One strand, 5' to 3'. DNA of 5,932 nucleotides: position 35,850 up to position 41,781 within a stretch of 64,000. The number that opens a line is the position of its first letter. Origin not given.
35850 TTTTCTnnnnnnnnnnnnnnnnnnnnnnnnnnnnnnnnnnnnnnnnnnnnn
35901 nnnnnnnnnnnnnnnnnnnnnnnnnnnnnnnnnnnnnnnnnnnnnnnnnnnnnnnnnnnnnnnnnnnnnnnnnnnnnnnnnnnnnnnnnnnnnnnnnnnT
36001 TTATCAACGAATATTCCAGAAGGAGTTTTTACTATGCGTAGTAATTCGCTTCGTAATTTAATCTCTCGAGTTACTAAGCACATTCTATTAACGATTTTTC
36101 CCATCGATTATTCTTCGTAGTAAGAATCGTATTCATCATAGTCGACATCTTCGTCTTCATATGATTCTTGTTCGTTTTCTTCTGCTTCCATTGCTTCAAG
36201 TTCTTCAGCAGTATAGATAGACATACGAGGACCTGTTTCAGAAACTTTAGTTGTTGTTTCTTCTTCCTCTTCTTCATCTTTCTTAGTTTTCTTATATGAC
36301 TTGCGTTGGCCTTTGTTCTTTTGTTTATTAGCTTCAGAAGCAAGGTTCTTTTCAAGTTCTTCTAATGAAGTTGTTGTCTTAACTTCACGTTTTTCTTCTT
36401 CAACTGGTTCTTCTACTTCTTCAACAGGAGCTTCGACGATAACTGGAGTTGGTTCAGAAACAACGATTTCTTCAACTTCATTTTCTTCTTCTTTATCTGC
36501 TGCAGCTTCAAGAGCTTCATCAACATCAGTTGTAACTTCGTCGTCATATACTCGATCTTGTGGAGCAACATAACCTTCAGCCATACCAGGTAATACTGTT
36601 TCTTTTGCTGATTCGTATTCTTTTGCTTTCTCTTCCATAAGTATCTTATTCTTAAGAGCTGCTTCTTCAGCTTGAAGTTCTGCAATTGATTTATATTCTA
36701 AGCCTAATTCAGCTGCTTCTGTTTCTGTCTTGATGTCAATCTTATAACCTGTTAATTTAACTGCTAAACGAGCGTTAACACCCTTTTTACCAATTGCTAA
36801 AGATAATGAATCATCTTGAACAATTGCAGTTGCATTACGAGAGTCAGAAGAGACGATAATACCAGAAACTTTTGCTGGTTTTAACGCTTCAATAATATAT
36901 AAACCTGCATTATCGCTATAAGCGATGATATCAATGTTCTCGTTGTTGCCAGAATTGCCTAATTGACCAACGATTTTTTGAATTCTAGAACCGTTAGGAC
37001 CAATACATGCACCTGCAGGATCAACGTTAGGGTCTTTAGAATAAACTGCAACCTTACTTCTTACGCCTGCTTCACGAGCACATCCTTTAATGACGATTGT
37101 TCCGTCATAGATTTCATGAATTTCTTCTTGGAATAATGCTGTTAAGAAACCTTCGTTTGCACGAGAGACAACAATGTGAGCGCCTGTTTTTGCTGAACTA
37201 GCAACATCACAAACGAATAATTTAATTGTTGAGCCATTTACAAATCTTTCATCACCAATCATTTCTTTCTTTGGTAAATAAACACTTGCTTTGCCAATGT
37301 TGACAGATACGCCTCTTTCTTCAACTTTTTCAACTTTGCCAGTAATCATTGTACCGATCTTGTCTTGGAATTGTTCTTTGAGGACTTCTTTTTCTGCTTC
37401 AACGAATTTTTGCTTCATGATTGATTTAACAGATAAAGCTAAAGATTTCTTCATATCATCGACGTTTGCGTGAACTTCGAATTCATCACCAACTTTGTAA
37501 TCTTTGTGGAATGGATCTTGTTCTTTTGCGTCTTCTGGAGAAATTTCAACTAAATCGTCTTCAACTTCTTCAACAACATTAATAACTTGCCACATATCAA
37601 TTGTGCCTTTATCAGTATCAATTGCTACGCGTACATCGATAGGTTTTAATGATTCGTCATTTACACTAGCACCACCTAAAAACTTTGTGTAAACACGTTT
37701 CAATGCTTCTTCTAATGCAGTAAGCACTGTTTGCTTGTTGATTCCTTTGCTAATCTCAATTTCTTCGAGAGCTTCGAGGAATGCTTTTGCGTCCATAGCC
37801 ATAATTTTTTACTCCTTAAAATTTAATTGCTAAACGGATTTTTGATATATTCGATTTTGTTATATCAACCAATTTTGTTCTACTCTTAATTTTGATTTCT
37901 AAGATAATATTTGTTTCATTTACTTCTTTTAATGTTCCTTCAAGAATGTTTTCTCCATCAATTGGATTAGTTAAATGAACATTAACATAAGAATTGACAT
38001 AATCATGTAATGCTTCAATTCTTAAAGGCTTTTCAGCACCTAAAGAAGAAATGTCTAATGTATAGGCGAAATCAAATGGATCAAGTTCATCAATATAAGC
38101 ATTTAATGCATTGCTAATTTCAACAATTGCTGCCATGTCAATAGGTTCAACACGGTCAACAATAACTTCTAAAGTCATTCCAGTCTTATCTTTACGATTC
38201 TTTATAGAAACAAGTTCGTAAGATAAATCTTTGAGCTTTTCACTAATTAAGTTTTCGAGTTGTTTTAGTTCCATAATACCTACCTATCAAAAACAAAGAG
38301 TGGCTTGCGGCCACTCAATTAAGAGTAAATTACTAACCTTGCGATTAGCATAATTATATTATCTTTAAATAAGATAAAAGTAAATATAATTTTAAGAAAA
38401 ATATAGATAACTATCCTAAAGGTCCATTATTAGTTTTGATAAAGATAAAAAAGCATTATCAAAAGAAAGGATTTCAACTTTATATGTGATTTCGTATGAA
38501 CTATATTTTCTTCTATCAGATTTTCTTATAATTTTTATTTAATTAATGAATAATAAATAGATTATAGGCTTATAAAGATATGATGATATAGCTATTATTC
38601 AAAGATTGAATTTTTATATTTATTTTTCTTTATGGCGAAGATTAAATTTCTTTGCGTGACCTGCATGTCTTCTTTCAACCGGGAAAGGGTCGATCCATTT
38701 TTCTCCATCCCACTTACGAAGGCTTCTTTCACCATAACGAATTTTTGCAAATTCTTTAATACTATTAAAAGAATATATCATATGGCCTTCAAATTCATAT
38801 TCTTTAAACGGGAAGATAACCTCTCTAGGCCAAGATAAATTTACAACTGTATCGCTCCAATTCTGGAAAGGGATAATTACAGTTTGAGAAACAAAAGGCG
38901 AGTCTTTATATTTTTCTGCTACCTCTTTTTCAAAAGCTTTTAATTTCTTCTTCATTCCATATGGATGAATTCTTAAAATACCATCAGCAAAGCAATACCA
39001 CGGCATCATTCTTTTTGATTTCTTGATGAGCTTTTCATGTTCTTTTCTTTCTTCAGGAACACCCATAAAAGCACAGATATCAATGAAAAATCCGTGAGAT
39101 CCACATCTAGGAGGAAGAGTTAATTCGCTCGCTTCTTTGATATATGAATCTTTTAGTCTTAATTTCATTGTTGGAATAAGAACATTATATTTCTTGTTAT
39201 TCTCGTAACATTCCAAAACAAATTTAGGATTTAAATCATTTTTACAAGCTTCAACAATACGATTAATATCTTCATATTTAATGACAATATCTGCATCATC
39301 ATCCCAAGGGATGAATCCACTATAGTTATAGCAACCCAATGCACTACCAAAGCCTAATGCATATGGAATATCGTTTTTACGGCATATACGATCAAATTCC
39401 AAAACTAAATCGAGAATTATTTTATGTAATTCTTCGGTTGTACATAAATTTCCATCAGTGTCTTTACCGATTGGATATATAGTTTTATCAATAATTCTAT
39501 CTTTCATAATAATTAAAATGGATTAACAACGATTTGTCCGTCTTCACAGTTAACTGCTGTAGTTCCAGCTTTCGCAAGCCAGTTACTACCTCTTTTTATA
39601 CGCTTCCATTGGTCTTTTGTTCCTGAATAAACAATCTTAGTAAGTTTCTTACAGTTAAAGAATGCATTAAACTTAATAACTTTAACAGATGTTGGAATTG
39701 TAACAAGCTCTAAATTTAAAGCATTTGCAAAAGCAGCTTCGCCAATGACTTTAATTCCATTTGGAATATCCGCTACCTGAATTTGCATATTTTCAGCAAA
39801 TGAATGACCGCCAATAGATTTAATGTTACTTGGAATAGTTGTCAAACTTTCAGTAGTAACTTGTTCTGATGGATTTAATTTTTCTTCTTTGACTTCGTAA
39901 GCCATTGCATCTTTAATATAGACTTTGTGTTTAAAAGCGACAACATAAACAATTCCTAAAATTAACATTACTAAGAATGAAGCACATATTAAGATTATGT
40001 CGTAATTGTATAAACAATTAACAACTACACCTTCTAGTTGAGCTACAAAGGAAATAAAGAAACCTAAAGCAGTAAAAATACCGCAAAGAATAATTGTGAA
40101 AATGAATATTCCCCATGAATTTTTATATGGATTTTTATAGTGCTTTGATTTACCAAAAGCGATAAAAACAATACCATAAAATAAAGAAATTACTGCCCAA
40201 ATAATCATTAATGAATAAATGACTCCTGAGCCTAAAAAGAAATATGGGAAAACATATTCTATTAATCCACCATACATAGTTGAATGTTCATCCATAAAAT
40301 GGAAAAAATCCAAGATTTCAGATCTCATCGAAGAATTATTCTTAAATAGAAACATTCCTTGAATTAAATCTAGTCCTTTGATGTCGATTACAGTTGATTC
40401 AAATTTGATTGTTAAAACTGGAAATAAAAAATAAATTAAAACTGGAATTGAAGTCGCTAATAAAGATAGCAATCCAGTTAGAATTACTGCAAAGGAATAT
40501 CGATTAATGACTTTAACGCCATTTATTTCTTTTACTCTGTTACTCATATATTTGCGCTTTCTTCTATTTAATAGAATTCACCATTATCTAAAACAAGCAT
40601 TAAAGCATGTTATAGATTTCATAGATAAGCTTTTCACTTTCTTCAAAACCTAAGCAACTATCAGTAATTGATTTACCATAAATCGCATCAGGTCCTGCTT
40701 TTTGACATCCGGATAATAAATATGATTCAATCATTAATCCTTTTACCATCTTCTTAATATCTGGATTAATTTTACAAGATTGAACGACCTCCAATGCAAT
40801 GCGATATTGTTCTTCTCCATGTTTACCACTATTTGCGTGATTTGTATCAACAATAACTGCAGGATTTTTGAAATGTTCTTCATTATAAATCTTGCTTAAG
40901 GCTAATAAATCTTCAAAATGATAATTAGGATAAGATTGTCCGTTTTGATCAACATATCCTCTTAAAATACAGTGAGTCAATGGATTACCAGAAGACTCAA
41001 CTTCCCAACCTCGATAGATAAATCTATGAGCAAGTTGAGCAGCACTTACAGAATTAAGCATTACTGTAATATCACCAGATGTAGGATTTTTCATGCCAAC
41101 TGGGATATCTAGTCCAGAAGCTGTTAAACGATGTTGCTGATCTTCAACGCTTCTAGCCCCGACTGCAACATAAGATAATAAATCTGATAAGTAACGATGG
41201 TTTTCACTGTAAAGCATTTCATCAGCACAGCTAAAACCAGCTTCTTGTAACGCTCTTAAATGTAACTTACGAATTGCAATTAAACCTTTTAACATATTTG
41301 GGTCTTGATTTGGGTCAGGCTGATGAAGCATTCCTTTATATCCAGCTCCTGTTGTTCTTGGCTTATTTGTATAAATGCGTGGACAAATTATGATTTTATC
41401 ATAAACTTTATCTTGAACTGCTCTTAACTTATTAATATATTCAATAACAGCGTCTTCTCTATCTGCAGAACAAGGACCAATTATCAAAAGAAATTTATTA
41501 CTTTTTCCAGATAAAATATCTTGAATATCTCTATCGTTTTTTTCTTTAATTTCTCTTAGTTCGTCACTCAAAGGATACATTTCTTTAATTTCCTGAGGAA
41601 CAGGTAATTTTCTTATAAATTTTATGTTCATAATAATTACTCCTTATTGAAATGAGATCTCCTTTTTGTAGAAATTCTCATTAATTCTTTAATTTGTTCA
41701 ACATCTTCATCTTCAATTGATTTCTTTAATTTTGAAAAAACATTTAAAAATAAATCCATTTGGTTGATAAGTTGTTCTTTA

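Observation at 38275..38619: Terminator-like hairpin inside the rimP-nusA-ylxR-infB leader: candidate NusA autoregulatory attenuator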

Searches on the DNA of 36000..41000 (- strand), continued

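Call 64: search_with_rna_model(model_id=R1, sources=[L001, L002, L003, L004, L005, L006, L007, L008, L009, L010, L011, L012, L013, L014, L015, L016, L017, L018, L019, L020, L021, L022, L023, L024, L025, L026, L027, L028, L029, L030, L031, L032, L033, L034, L035, L036, L037, L038, L039, L040, L041, L042, L043, L044, L045, L046, L047, L048, L049, L050, L051, L052, L053, L054, L055, L056, L057, L058, L059, L060, L061, L062, L063, L064, L065, L066, L067, L068, L069, L070, L071, L072, L073, L074, L075, L076, L077, L078, L079, L080], max_evalue=0.00001, make_alignment=true)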
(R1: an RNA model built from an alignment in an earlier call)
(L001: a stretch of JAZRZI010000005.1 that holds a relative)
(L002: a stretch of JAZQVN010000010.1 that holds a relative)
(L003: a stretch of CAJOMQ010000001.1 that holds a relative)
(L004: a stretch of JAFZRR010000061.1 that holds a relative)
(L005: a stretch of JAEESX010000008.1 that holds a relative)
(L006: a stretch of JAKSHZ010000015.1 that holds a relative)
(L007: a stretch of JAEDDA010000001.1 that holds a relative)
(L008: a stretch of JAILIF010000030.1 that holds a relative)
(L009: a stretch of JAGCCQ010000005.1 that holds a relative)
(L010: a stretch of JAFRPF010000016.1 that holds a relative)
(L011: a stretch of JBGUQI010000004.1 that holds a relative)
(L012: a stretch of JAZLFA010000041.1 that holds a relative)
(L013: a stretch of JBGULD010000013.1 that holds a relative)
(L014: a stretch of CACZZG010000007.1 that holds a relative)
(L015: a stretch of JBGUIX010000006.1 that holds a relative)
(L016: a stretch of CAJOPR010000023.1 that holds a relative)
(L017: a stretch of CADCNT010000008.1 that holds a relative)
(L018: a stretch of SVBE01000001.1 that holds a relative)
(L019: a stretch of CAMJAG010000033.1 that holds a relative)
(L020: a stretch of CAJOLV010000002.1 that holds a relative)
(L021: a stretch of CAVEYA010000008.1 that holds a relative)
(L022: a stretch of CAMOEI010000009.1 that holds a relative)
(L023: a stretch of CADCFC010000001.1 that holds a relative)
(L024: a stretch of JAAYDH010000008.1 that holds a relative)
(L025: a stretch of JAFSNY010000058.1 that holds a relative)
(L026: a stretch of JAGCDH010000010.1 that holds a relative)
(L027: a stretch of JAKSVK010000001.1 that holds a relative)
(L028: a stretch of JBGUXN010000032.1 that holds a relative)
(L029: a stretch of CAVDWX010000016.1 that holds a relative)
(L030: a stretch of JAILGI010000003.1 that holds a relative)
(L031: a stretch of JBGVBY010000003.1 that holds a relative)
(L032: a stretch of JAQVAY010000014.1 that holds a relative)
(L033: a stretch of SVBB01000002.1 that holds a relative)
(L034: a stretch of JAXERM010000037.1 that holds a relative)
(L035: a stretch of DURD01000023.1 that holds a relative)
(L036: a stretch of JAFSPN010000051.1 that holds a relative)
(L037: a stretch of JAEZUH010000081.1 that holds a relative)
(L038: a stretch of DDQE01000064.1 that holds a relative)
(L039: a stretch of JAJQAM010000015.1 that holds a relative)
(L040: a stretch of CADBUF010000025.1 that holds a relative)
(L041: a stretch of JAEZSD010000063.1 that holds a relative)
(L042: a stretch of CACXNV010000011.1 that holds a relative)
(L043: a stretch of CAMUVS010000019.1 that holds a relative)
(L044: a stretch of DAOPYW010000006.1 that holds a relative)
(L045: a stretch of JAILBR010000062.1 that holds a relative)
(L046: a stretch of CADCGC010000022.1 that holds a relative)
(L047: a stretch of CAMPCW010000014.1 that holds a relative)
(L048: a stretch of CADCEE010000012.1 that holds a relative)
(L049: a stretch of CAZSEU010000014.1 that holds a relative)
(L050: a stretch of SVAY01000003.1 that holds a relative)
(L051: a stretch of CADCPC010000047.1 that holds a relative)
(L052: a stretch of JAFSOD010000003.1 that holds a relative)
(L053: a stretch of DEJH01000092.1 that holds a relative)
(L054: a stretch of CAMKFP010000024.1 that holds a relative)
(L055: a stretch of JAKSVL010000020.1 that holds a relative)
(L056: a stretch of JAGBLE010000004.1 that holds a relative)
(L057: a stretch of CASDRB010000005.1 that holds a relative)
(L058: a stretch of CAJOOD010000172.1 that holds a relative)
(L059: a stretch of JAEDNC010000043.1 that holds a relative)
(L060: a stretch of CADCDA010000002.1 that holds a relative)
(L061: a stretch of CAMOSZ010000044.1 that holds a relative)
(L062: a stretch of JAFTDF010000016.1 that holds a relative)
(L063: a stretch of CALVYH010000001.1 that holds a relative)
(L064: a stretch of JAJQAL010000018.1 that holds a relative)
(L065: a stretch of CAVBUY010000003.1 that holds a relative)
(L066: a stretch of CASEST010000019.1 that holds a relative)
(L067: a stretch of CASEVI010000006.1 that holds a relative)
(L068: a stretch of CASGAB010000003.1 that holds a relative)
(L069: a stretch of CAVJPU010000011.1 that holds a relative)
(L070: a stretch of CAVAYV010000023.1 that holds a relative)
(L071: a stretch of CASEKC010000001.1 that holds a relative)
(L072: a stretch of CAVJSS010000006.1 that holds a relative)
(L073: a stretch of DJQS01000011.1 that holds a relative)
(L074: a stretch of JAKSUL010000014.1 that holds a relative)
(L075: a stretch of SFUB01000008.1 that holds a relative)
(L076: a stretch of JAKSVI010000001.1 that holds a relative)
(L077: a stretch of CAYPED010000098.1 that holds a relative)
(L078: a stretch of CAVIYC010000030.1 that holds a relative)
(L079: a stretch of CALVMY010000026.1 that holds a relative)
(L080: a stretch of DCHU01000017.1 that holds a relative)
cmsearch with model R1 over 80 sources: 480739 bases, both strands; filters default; matches with E-value up to 0.00001: 57.
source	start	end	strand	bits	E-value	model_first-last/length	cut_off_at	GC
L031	2922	2990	+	89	4.4e-20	1-68/68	no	0.35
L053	2922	2990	+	88.5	5.8e-20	1-68/68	no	0.38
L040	2921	2989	+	88.2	6.9e-20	1-68/68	no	0.36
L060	2922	2990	+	87.8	8.9e-20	1-68/68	no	0.39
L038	2926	2991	+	86.5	2e-19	1-68/68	no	0.38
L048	2926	2991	+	86.5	2e-19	1-68/68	no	0.38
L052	2926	2991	+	86.5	2e-19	1-68/68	no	0.38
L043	2926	2991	+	86.2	2.4e-19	1-68/68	no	0.39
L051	2924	2991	+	85.6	3.5e-19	1-68/68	no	0.43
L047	2926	2991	+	85.3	4.2e-19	1-68/68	no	0.36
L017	2923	2989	+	85.2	4.4e-19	1-68/68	no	0.39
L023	2922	2989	+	83.5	1.2e-18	1-68/68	no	0.34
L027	2766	2830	+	77.8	4e-17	1-68/68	no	0.48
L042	2921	2991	+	75.5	1.7e-16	1-68/68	no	0.38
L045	2922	2989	+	74.3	3.5e-16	1-68/68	no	0.46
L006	2924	2991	+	70.8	2.9e-15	1-68/68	no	0.41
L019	2823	2891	+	69.5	6.4e-15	1-68/68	no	0.36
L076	2929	2994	+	66.5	3.9e-14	1-68/68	no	0.38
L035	2925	2993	+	66.1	5.2e-14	1-68/68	no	0.36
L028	2925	2993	+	65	1e-13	1-68/68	no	0.39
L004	2912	2980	+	64.9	1.1e-13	1-68/68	no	0.41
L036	199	271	+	61.5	8.8e-13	1-68/68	no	0.41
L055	2920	2991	+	60.9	1.2e-12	1-68/68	no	0.39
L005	2912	2980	+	60.8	1.3e-12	1-68/68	no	0.42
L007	1063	1131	+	60.8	1.3e-12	1-68/68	no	0.42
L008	2924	2991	+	60.7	1.4e-12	1-68/68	no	0.38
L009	2924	2991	+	60.2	1.8e-12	1-68/68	no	0.38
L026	2923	2992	+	60.2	1.9e-12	1-68/68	no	0.44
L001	2925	2989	+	59.7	2.5e-12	1-68/68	no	0.35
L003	2930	2993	+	59.1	3.8e-12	1-68/68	no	0.41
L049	2922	2990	+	55.3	3.7e-11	1-68/68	no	0.38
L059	482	551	+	54.2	7.4e-11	1-68/68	no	0.34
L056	2920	2990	+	52.9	1.7e-10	1-68/68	no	0.35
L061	728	797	+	52.1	2.6e-10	1-68/68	no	0.37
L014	2916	2982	+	52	2.8e-10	1-68/68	no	0.39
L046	2921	2989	+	51.8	3.1e-10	1-68/68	no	0.33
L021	2925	2987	+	51.8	3.3e-10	1-68/68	no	0.4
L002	2924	2989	+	51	5.3e-10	1-68/68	no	0.41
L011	2913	2979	+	50.6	6.5e-10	1-68/68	no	0.4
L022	2923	2989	+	50.4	7.4e-10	1-68/68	no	0.43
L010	2916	2978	+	49.4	1.4e-09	1-68/68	no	0.37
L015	2916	2978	+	49.4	1.4e-09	1-68/68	no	0.37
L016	2915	2980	+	49.2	1.5e-09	1-68/68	no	0.41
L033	2923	2990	+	48.8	2e-09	1-68/68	no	0.35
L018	2924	2991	+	48.7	2.1e-09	1-68/68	no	0.34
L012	2925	2991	+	48.2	2.8e-09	1-68/68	no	0.36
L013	2914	2979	+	46.1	1.1e-08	1-68/68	no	0.42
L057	2903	2973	+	45.3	1.7e-08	1-68/68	no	0.37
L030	2931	2994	+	44.7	2.4e-08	1-68/68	no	0.44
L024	1762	1826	+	44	3.7e-08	1-68/68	no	0.43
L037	2929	2992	+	43.4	5.4e-08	1-68/68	no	0.39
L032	977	1040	+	43.4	5.4e-08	1-68/68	no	0.44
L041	2929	2992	+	43.4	5.4e-08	1-68/68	no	0.44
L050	2919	2989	+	39.7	5.1e-07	1-68/68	no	0.34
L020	2927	2989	+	39.7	5.3e-07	1-68/68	no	0.43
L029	2924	2990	+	35.5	6.7e-06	1-68/68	no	0.39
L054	1550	1617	+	35.4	7.3e-06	1-68/68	no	0.38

Alignment A9: 57 matches aligned to the model, 106 columns, each read 5' to 3' on its own strand. Consensus structure (alignment columns), stored with it:
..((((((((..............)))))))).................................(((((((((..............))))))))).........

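Call 65: build_rna_model(alignment_id=A9)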
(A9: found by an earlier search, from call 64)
Model R2 built from alignment A9 (57 sequences, 106 columns); structure: stored with the alignment.
model positions 68; base pairs 17; branch points 1; effective number of sequences 4.22; information 0.826 bits per position. Calibrated on 0.2 Mb of random sequence (short: E-values are rough).
structure used (alignment columns):
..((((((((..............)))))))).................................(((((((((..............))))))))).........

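Call 66: search_with_rna_model(model_id=R2, source=window, max_evalue=10, show_alignments=1)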
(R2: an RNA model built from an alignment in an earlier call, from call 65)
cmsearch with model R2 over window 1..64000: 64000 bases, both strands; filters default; matches with E-value up to 10: 2.
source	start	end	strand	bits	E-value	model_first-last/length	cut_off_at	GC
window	38287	38352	-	59.1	4.8e-11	1-68/68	no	0.38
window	63744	63820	-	21.3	0.031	1-68/68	no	0.25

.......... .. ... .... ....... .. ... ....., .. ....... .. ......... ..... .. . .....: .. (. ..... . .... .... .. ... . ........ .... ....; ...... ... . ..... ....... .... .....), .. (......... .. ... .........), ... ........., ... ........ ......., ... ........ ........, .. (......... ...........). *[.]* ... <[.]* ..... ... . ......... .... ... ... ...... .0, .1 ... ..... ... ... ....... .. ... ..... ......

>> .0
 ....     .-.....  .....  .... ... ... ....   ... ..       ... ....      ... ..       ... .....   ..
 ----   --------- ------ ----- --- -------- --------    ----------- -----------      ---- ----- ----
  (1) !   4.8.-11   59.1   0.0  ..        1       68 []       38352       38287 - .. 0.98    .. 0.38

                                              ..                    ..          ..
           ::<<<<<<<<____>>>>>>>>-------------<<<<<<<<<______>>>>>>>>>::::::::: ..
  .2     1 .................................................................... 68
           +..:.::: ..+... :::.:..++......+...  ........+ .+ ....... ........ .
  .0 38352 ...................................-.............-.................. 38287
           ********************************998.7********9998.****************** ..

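Call 67: search_with_rna_model(model_id=R2, sources=[L062, L063, L064, L065, L066, L067, L068, L069, L070, L071, L072, L073, L074, L075, L076, L077, L078, L079, L080, L081, L082, L034, L039, L044, L025, L058], max_evalue=1)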
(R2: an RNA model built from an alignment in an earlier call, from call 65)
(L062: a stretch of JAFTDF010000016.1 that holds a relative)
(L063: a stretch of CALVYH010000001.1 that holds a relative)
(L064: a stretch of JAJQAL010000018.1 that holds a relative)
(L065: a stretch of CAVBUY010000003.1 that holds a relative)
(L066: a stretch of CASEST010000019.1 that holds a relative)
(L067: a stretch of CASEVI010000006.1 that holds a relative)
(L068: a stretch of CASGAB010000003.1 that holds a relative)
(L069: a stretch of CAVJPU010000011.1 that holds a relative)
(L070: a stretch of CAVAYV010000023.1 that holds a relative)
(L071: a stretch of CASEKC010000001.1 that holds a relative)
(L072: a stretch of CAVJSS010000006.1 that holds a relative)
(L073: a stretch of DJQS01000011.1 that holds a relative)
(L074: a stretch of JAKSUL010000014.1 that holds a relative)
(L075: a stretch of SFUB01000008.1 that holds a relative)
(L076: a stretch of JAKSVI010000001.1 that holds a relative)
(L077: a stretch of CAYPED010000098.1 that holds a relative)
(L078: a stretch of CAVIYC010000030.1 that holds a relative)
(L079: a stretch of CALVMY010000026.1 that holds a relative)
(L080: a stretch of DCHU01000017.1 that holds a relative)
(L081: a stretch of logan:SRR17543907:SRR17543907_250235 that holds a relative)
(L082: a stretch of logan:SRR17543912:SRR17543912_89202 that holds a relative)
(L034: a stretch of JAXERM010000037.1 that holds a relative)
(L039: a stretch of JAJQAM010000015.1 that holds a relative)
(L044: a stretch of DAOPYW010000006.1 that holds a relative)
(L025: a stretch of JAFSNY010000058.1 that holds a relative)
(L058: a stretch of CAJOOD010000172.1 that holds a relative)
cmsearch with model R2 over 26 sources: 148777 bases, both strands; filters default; matches with E-value up to 1: 27.
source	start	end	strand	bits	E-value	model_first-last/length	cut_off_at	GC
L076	2929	2994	+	72.6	7.9e-14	1-68/68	no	0.38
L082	1423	1488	+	59.3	1e-10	1-68/68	no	0.36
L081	1424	1489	+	51.5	6.6e-09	1-68/68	no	0.36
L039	2922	2990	+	45.4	1.7e-07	1-68/68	no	0.38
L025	2922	2986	+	45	2.1e-07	1-68/68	no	0.4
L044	2926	2990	+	44.6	2.7e-07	1-68/68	no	0.46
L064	2926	2993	+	42.9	6.6e-07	1-68/68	no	0.37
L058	304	361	+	36.3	2.3e-05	1-68/68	no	0.29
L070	2913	2983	+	35.2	4.1e-05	1-68/68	no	0.44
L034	2923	2995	+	32.9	0.00015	1-68/68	no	0.36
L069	2923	2981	+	25.3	0.0088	1-68/68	no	0.42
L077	327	385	+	25.3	0.0088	1-68/68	no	0.42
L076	2962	2985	-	23.1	0.028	36-59/68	no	0.54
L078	2911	2979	+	22.7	0.035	1-68/68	no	0.43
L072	2921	2988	+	21.4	0.07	1-68/68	no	0.46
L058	329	352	-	19.9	0.16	36-59/68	no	0.5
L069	2951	2974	-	19.5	0.19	34-59/68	no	0.5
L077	355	378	-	19.5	0.19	34-59/68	no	0.5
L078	2949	2972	-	19.5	0.19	34-59/68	no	0.5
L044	2624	2675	+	19.1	0.24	1-68/68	no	0.29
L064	2964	2995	-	19.1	0.25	28-59/68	no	0.44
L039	2961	2992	-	19.1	0.25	28-59/68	no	0.44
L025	2947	3019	-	18.7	0.3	1-68/68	no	0.37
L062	2902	2976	+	17.9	0.46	1-68/68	no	0.52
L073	2915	2981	+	17.6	0.55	1-68/68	no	0.31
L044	2956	2981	-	17.1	0.69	36-59/68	no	0.5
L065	2923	2979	+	16.5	0.98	1-68/68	no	0.47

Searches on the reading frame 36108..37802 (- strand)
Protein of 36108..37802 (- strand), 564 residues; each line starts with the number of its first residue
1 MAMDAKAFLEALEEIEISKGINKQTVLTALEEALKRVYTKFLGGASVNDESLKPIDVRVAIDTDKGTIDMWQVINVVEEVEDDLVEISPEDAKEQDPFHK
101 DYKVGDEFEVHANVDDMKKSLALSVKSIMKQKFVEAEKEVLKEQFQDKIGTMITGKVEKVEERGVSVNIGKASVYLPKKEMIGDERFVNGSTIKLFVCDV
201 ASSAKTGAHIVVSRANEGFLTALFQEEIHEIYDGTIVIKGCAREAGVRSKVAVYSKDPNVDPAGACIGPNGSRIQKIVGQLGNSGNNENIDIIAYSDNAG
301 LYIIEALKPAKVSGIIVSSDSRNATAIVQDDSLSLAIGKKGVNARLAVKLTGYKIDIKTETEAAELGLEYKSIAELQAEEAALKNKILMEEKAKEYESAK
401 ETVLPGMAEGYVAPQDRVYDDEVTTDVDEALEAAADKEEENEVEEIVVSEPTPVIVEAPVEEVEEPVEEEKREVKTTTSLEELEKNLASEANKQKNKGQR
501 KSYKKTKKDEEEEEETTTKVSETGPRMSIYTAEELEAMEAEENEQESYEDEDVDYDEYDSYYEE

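Call 6: search_protein_families(library=pfam, proteins=[window:36108-37802:-])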
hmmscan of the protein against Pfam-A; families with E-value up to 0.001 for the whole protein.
window:36108-37802:- (564 aa): 3 families
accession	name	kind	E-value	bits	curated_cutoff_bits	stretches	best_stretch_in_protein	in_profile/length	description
PF08529.16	NusA_N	-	8.2e-23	81.3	23.8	1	8-139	2-119/119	NusA N-terminal domain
PF13184.12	KH_5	-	6.9e-22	77.8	27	1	245-316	1-68/69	NusA-like KH domain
PF23095.1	KH_NusA_C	-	9.3e-05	22.8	34.2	1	333-358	10-35/59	Transcription termination/antitermination protein NusA, KH domain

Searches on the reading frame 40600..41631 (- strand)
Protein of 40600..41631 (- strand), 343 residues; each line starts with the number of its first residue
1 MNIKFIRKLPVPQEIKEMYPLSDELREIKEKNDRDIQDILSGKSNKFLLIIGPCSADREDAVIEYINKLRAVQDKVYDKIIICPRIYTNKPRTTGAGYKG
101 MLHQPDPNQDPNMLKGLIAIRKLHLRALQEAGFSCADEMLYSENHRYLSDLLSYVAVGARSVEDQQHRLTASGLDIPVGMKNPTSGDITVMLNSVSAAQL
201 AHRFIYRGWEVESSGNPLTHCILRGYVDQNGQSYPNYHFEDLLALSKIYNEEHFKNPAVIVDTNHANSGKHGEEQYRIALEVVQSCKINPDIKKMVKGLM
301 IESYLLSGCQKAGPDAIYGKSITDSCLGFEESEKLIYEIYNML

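Call 6: search_protein_families(library=pfam, proteins=[window:40600-41631:-])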
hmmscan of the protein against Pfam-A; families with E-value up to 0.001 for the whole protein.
window:40600-41631:- (343 aa): 1 family
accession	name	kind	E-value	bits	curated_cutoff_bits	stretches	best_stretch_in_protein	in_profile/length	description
PF00793.26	DAHP_synth_1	-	4.5e-43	147.5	25.5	1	34-333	8-266/270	DAHP synthetase I family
